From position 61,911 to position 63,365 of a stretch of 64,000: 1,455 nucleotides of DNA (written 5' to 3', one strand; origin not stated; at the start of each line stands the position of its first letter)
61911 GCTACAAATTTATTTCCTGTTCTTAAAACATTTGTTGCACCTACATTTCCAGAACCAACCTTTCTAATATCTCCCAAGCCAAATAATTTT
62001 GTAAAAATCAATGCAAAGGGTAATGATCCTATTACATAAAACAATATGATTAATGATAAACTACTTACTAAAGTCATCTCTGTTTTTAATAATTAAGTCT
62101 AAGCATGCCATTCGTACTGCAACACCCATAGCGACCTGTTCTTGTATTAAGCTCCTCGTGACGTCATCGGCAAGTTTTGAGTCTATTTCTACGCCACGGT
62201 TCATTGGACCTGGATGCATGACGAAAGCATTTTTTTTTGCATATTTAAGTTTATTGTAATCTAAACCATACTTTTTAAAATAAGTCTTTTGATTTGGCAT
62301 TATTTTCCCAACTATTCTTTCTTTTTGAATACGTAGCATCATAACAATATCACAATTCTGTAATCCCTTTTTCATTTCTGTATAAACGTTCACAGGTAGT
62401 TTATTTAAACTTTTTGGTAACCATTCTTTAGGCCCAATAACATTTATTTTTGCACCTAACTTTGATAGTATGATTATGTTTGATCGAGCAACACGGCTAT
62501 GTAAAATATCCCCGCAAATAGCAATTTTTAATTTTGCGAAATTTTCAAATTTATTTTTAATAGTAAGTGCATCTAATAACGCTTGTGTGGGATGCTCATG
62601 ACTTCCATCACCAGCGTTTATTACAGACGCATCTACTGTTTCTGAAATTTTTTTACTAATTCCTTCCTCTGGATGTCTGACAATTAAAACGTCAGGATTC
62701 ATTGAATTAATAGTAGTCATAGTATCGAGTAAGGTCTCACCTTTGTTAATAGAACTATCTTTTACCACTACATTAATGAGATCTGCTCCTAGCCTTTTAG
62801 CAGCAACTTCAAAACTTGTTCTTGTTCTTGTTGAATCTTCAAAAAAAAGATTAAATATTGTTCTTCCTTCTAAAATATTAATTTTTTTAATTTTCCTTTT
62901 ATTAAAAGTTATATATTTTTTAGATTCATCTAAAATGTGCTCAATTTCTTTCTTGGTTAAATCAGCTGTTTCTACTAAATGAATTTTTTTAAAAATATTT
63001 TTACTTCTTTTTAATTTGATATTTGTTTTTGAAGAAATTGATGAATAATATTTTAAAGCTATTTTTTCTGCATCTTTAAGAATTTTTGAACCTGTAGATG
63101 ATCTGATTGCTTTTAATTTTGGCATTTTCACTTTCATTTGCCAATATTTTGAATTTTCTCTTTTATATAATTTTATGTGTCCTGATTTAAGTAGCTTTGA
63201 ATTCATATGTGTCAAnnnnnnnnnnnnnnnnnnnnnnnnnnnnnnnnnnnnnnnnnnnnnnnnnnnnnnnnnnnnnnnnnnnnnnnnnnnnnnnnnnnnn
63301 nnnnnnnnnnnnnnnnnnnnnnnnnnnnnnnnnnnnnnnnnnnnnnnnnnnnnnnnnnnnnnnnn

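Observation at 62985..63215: pyrB carries an in-frame ~75-aa N-terminal extension resembling a tyrosine-integrase arm-binding domain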

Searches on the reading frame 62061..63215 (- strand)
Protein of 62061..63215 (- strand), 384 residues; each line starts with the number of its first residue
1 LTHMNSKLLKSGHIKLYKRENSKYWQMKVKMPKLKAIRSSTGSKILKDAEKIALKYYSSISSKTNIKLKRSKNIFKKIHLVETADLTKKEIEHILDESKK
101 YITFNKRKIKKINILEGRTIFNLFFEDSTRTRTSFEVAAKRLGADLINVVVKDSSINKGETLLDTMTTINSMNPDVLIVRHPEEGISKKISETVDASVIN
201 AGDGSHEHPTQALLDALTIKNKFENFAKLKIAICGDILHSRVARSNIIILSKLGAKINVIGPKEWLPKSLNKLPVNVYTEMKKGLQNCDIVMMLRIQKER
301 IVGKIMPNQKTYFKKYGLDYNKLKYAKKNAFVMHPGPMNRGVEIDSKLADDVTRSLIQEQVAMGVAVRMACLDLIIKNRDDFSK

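Call 3: search_protein_families(library=pfam, proteins=[window:62061-63215:-], max_evalue=10)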
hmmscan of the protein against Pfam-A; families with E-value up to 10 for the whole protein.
window:62061-63215:- (384 aa): 2 families
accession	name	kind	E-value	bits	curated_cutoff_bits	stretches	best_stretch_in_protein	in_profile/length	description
PF02729.26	OTCace_N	-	1e-42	146.2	29.9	1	79-220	2-147/148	Aspartate/ornithine carbamoyltransferase, carbamoyl-P binding domain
PF00185.30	OTCace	-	2.1e-21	77.1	29.4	1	228-374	2-156/157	Aspartate/ornithine carbamoyltransferase, Asp/Orn binding domain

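Call 4: search_protein_families(library=ncbifam, proteins=[window:62061-63215:-], max_evalue=10)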
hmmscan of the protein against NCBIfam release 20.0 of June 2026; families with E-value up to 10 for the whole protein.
window:62061-63215:- (384 aa): 19 families
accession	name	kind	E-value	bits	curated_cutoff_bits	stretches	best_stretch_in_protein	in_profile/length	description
NF002032.1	PRK00856.1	equivalog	1.3e-121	405.4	263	1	79-375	2-296/297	aspartate carbamoyltransferase catalytic subunit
TIGR00670.1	asp_carb_tr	equivalog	1.7e-93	313.1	236.95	1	79-376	2-303/304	aspartate carbamoyltransferase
NF010387.0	PRK13814.1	equivalog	8.2e-73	245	660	1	78-377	6-304/310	aspartate carbamoyltransferase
NF006046.0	PRK08192.1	equivalog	1.5e-47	162.5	512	1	75-380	4-321/339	aspartate carbamoyltransferase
NF008853.0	PRK11891.1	equivalog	2.5e-45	154.9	560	1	44-376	59-398/430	aspartate carbamoyltransferase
NF001986.0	PRK00779.1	subfamily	1.5e-38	132.7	306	1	77-376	5-304/307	ornithine carbamoyltransferase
TIGR00658.1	orni_carb_tr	equivalog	1e-36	126.7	280.85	1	79-363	2-290/304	ornithine carbamoyltransferase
NF009916.0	PRK13376.1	equivalog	6.5e-28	97.5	800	1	80-375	10-332/525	bifunctional aspartate carbamoyltransferase catalytic subunit/aspartate carbamoyltransferase regulatory subunit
TIGR04384.1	putr_carbamoyl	exception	8.4e-26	90.9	500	1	79-370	1-301/330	putrescine carbamoyltransferase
NF011380.0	PRK14805.1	equivalog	3.4e-25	88.7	421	2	79-268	3-185/302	ornithine carbamoyltransferase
NF003286.0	PRK04284.1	subfamily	9.7e-23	80.8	515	1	79-268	8-194/332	ornithine carbamoyltransferase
NF002470.0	PRK01713.1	equivalog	9.6e-18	64.7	545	1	75-269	5-196/334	ornithine carbamoyltransferase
NF003384.0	PRK04523.1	equivalog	5.4e-16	58.6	288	2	79-152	5-73/336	N-acetylornithine carbamoyltransferase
NF011379.0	PRK14804.1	equivalog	4.1e-14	52.4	373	1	79-362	8-295/311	ornithine carbamoyltransferase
NF009213.0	PRK12562.1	subfamily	8.4e-14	51.7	559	1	75-266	4-193/334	ornithine carbamoyltransferase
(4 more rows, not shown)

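Call 7: find_related_loci(query=window:62061-63215:-, collection=genome_contigs, flank=4000)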
Query window:62061-63215:- (384 aa) in genome_contigs; peptide patterns used: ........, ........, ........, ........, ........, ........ (x = any residue, [..] = any of these).
293 stretches matched a pattern; 102 encode a relative of the query (tblastn E <= 1e-3); the best 80 are kept; 80 distinct loci.
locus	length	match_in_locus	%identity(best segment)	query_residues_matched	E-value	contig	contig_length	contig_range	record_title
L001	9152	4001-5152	99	1-384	0e+0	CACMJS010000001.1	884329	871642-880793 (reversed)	MAG: uncultured Alphaproteobacteria bacterium isolate AG-891-K05 genome assembly, contig: AG-891-K05_NODE_1, whole genom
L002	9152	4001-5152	99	1-384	0e+0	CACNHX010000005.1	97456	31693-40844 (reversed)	MAG: uncultured Alphaproteobacteria bacterium isolate AG-893-A21 genome assembly, contig: AG-893-A21_NODE_5, whole genom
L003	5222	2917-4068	99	1-384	0e+0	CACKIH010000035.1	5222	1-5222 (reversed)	uncultured Alphaproteobacteria bacterium isolate AG-453-N02 genome assembly, contig: AG-453-N02_NODE_35, whole genome sh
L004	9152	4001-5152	99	1-384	0e+0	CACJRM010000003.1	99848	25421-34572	MAG: uncultured Alphaproteobacteria bacterium isolate AG-915-O06 genome assembly, contig: AG-915-O06_NODE_3, whole genom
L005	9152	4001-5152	99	1-384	0e+0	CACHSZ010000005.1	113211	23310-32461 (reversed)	uncultured Alphaproteobacteria bacterium isolate AG-912-F03 genome assembly, contig: AG-912-F03_NODE_5, whole genome sho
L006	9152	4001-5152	99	1-384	0e+0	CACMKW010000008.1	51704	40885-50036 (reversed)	MAG: uncultured Alphaproteobacteria bacterium isolate AG-891-K21 genome assembly, contig: AG-891-K21_NODE_8, whole genom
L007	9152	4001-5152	99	1-384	0e+0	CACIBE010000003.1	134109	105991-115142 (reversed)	uncultured Alphaproteobacteria bacterium isolate AG-912-N10 genome assembly, contig: AG-912-N10_NODE_3, whole genome sho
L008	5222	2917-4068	99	1-384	0e+0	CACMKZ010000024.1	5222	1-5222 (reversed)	MAG: uncultured Alphaproteobacteria bacterium isolate AG-891-K19 genome assembly, contig: AG-891-K19_NODE_24, whole geno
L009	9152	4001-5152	99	1-384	0e+0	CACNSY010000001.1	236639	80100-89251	MAG: uncultured Alphaproteobacteria bacterium isolate AG-893-M20 genome assembly, contig: AG-893-M20_NODE_1, whole genom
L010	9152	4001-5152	99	1-384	0e+0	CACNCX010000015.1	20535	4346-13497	MAG: uncultured Alphaproteobacteria bacterium isolate AG-920-E11 genome assembly, contig: AG-920-E11_NODE_15, whole geno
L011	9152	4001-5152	99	1-384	0e+0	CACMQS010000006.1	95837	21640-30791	MAG: uncultured Alphaproteobacteria bacterium isolate AG-892-A10 genome assembly, contig: AG-892-A10_NODE_6, whole genom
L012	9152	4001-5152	99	1-384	0e+0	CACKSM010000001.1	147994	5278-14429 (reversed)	uncultured Alphaproteobacteria bacterium isolate AG-457-E22 genome assembly, contig: AG-457-E22_NODE_1, whole genome sho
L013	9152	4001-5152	99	1-384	0e+0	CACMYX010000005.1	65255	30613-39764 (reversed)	MAG: uncultured Alphaproteobacteria bacterium isolate AG-892-I02 genome assembly, contig: AG-892-I02_NODE_5, whole genom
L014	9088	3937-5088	99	1-384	0e+0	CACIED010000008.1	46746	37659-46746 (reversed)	uncultured Alphaproteobacteria bacterium isolate AG-913-B05 genome assembly, contig: AG-913-B05_NODE_8, whole genome sho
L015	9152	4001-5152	99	1-384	0e+0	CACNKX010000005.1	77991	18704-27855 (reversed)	MAG: uncultured Alphaproteobacteria bacterium isolate AG-893-E11 genome assembly, contig: AG-893-E11_NODE_5, whole genom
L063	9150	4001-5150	98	1-384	0e+0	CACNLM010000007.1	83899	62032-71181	MAG: uncultured Alphaproteobacteria bacterium isolate AG-893-F05 genome assembly, contig: AG-893-F05_NODE_7, whole genom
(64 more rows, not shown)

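Call 12: list_cluster_members(proteins=[window:62064-63206:-])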
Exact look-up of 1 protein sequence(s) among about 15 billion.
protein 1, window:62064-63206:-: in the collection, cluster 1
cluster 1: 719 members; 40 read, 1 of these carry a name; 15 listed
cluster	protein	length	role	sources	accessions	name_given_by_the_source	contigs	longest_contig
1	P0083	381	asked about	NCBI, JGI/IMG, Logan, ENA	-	-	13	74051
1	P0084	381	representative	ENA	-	-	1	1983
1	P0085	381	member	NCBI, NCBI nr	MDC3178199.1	aspartate carbamoyltransferase catalytic subunit [Pelagibacteraceae bacterium]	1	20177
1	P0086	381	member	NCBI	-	-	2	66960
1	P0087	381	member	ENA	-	-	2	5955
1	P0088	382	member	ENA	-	-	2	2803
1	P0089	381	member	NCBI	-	-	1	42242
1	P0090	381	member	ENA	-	-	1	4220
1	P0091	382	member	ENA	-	-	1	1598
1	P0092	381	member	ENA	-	-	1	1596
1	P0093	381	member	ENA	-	-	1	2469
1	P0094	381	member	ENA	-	-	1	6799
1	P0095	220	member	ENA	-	-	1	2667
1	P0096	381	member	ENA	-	-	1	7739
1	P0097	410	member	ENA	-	-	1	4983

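Call 34: find_homologous_proteins(query=window:62064-63206:-, max_evalue=1e-20)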
Query window:62064-63206:- (381 aa): 8000 proteins with E <= 1e-20 among 8000 candidates; the best 120 are listed.
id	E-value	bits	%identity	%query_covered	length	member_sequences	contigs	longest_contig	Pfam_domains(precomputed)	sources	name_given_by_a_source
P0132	2.3e-240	815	99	100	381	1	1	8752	PF00185.31,PF02729.27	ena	-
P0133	2.8e-240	815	99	100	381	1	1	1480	PF00185.31,PF02729.27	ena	-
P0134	3.1e-240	814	99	100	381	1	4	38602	PF00185.31,PF02729.27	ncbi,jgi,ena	-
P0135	4.0e-240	814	99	100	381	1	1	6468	PF00185.31,PF02729.27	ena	-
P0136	4.4e-240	814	99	100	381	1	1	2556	PF00185.31,PF02729.27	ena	-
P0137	4.7e-240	814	98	100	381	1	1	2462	PF00185.31,PF02729.27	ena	-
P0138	6.1e-240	813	99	100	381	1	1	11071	PF00185.31,PF02729.27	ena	-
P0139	6.6e-240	813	99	100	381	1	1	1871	PF00185.31,PF02729.27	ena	-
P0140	7.6e-240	813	99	100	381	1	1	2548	PF00185.31,PF02729.27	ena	-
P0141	1.2e-239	812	99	100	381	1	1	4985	PF00185.31,PF02729.27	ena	-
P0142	1.6e-239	812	98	100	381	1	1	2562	PF00185.31,PF02729.27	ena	-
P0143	1.7e-239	812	98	100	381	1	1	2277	PF00185.31,PF02729.27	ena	-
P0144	1.9e-239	812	99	100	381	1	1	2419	PF00185.31,PF02729.27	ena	-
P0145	2.1e-239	812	98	100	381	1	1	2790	PF00185.31,PF02729.27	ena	-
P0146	2.1e-239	812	99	100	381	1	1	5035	PF00185.31,PF02729.27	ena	-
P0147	2.1e-239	812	99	100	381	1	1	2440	PF00185.31,PF02729.27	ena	-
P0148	2.2e-239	812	99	100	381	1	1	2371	PF00185.31,PF02729.27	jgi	-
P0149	2.2e-239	812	98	100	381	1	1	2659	PF00185.31,PF02729.27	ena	-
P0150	2.4e-239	811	98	100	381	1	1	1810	PF00185.31,PF02729.27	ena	-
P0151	3.3e-239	811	98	100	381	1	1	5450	PF00185.31,PF02729.27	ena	-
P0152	4.3e-239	811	98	100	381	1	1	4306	PF00185.31,PF02729.27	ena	-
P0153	4.8e-239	810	98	100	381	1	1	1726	PF00185.31,PF02729.27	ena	-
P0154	5.3e-239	810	98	100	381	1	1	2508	PF00185.31,PF02729.27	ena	-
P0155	5.9e-239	810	98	100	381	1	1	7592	PF00185.31,PF02729.27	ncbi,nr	ncbi:aspartate carbamoyltransferase catalytic subunit [Pelagibacteraceae bacterium]|nr:aspartate car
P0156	1.2e-238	809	98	100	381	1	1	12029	PF00185.31,PF02729.27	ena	-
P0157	1.3e-238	809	98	100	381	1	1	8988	PF00185.31,PF02729.27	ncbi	-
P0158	2.9e-238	808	98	100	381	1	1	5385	PF00185.31,PF02729.27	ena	-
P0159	5.0e-238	807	98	100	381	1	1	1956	PF00185.31,PF02729.27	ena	-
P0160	1.2e-237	806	98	100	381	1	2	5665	PF00185.31,PF02729.27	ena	-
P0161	1.4e-237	806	97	100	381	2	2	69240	PF00185.31,PF02729.27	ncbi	-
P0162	1.8e-237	805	97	100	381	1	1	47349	PF00185.31,PF02729.27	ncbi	-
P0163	1.9e-237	805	98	100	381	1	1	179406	PF00185.31,PF02729.27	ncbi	-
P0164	2.3e-237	805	98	100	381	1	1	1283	PF00185.31,PF02729.27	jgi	-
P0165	7.8e-237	803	97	100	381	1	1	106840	PF00185.31,PF02729.27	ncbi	-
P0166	1.5e-236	802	97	100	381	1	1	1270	PF00185.31,PF02729.27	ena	-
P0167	2.1e-236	802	97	100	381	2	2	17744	PF00185.31,PF02729.27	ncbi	-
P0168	2.7e-236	801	98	100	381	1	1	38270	PF00185.31,PF02729.27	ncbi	-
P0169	7.3e-236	800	97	100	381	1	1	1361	PF00185.31,PF02729.27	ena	-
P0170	8.2e-236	800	96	100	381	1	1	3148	PF00185.31,PF02729.27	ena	-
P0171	3.4e-235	798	97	99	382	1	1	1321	PF00185.31,PF02729.27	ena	-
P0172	4.2e-235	797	96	100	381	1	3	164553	PF00185.31,PF02729.27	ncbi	-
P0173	4.9e-235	797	96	100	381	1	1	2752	PF00185.31,PF02729.27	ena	-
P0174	1.9e-234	795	96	100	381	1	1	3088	PF00185.31,PF02729.27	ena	-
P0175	1.9e-234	795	96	100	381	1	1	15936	PF00185.31,PF02729.27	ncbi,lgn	-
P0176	3.3e-234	795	96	99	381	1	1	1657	PF00185.31,PF02729.27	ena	-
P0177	3.9e-234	794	96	100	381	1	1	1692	PF00185.31,PF02729.27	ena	-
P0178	4.3e-234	794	96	100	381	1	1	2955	PF00185.31,PF02729.27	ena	-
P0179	5.0e-234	794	96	100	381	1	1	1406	PF00185.31,PF02729.27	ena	-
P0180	1.5e-232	789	96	100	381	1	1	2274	PF00185.31,PF02729.27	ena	-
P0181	2.2e-232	789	95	100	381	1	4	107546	PF00185.31,PF02729.27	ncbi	-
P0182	4.3e-232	788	94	100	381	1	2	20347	PF00185.31,PF02729.27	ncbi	-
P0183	4.3e-232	788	94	100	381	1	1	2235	PF00185.31,PF02729.27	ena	-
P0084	4.5e-232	788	95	99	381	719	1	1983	PF00185.31,PF02729.27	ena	-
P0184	8.5e-232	787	94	100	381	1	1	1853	PF00185.31,PF02729.27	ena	-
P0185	1.3e-231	786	94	100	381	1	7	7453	PF00185.31,PF02729.27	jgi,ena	-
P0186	1.7e-231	786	94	100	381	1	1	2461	PF00185.31,PF02729.27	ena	-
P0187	1.9e-231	785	94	100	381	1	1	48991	PF00185.31,PF02729.27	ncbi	-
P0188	1.9e-231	785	94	100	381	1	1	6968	PF00185.31,PF02729.27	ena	-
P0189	2.0e-231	785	94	100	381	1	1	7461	PF00185.31,PF02729.27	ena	-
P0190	2.2e-231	785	95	100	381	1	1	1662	PF00185.31,PF02729.27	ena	-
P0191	2.3e-231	785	94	100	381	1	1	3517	PF00185.31,PF02729.27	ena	-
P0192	2.3e-231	785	95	100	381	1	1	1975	PF00185.31,PF02729.27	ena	-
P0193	3.0e-230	782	94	100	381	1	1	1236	PF00185.31,PF02729.27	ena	-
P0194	3.1e-230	781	95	100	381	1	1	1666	PF00185.31,PF02729.27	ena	-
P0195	3.5e-230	781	94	100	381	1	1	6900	PF00185.31,PF02729.27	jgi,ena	-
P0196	4.3e-230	781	94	100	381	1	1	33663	PF00185.31,PF02729.27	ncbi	-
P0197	1.2e-229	779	94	100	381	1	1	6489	PF00185.31,PF02729.27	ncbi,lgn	-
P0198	2.7e-229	778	94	100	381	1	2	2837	PF00185.31,PF02729.27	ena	-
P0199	3.6e-229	778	94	100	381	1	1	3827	PF00185.31,PF02729.27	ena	-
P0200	7.5e-229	777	94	100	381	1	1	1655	PF00185.31,PF02729.27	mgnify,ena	mgnify:FL=1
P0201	9.2e-229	777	94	100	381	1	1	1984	PF00185.31,PF02729.27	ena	-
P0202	1.2e-228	776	94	100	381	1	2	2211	PF00185.31,PF02729.27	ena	-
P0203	8.9e-228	773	93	100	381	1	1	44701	PF00185.31,PF02729.27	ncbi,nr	ncbi:aspartate carbamoyltransferase catalytic subunit [Pelagibacteraceae bacterium]|nr:aspartate car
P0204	8.9e-228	773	93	100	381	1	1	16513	PF00185.31,PF02729.27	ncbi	-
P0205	2.0e-225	766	93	99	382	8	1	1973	PF00185.31,PF02729.27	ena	-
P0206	4.2e-225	765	92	99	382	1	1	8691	PF00185.31,PF02729.27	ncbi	-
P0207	7.1e-225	764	99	94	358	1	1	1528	PF00185.31,PF02729.27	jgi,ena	jgi:aspartate carbamoyltransferase catalytic subunit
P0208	1.0e-223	760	91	99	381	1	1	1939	PF00185.31,PF02729.27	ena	-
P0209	1.3e-223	760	91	99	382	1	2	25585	PF00185.31,PF02729.27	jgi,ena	-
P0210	2.9e-223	759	91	99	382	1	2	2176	PF00185.31,PF02729.27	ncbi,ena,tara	tara:strand:+ start:772 stop:1920 length:1149 start_codon:yes stop_codon:yes gene_type:complete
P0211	3.9e-223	758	99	93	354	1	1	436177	PF00185.31,PF02729.27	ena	-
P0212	2.2e-222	756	91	99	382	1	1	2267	PF00185.31,PF02729.27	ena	-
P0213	2.8e-222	755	90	100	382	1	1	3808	PF00185.31,PF02729.27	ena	-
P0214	2.9e-222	755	91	99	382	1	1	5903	PF00185.31,PF02729.27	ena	-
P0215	3.9e-222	755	91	99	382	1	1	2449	PF00185.31,PF02729.27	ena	-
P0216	5.4e-222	754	90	99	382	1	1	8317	PF00185.31,PF02729.27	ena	-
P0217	6.3e-222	754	91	99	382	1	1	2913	PF00185.31,PF02729.27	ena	-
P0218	1.8e-221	753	90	99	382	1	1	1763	PF00185.31,PF02729.27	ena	-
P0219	2.7e-221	752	90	99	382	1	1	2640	PF00185.31,PF02729.27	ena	-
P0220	4.4e-221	751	90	99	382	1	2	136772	PF00185.31,PF02729.27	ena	-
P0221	1.3e-220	750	90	99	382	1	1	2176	PF00185.31,PF02729.27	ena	-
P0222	1.8e-220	749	90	99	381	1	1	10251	PF00185.31,PF02729.27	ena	-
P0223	2.1e-220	749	90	100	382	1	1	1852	PF00185.31,PF02729.27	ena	-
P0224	3.7e-220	748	89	99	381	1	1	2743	PF00185.31,PF02729.27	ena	-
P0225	5.2e-220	748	89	99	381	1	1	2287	PF00185.31,PF02729.27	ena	-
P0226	6.2e-220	748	90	99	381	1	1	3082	PF00185.31,PF02729.27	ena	-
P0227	1.2e-219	747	90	99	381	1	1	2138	PF00185.31,PF02729.27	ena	-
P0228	1.2e-219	747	89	99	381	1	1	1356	PF00185.31,PF02729.27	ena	-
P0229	1.3e-219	747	90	99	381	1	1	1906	PF00185.31,PF02729.27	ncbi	-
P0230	1.4e-219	746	89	99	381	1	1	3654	PF00185.31,PF02729.27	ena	-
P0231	1.6e-219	746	89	99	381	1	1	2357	PF00185.31,PF02729.27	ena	-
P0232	2.2e-219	746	89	99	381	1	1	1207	PF00185.31,PF02729.27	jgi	-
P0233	2.6e-219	746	90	99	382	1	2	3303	PF00185.31,PF02729.27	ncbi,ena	-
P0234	3.4e-219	745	90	99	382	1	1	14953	PF00185.31,PF02729.27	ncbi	-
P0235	4.0e-219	745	89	99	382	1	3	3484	PF00185.31,PF02729.27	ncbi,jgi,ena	-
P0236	1.5e-218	743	89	99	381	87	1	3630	PF00185.31,PF02729.27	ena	-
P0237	2.8e-218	742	89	99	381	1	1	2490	PF00185.31,PF02729.27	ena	-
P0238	1.0e-217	740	89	99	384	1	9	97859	PF00185.31,PF02729.27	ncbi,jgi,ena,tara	tara:strand:+ start:2478 stop:3632 length:1155 start_codon:yes stop_codon:yes gene_type:complete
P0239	1.1e-217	740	89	99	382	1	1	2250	PF00185.31,PF02729.27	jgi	-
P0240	2.1e-217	739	89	99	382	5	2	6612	PF00185.31,PF02729.27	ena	-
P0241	2.3e-217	739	88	99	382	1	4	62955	PF00185.31,PF02729.27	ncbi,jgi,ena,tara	tara:strand:- start:571 stop:1719 length:1149 start_codon:yes stop_codon:yes gene_type:complete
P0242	3.8e-217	738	89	99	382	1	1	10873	PF00185.31,PF02729.27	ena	-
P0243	5.7e-217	738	88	99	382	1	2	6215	PF00185.31,PF02729.27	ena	-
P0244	6.0e-217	738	95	94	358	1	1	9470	PF00185.31,PF02729.27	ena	-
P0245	6.3e-217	738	88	99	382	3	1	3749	PF00185.31,PF02729.27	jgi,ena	-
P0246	6.9e-217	738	88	99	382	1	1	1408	PF00185.31,PF02729.27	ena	-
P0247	9.0e-217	737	89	99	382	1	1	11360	PF00185.31,PF02729.27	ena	-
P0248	9.7e-217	737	88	99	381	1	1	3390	PF00185.31,PF02729.27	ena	-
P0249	1.0e-216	737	88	99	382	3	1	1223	PF00185.31,PF02729.27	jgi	-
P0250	4.3e-216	735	88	99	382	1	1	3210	PF00185.31,PF02729.27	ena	-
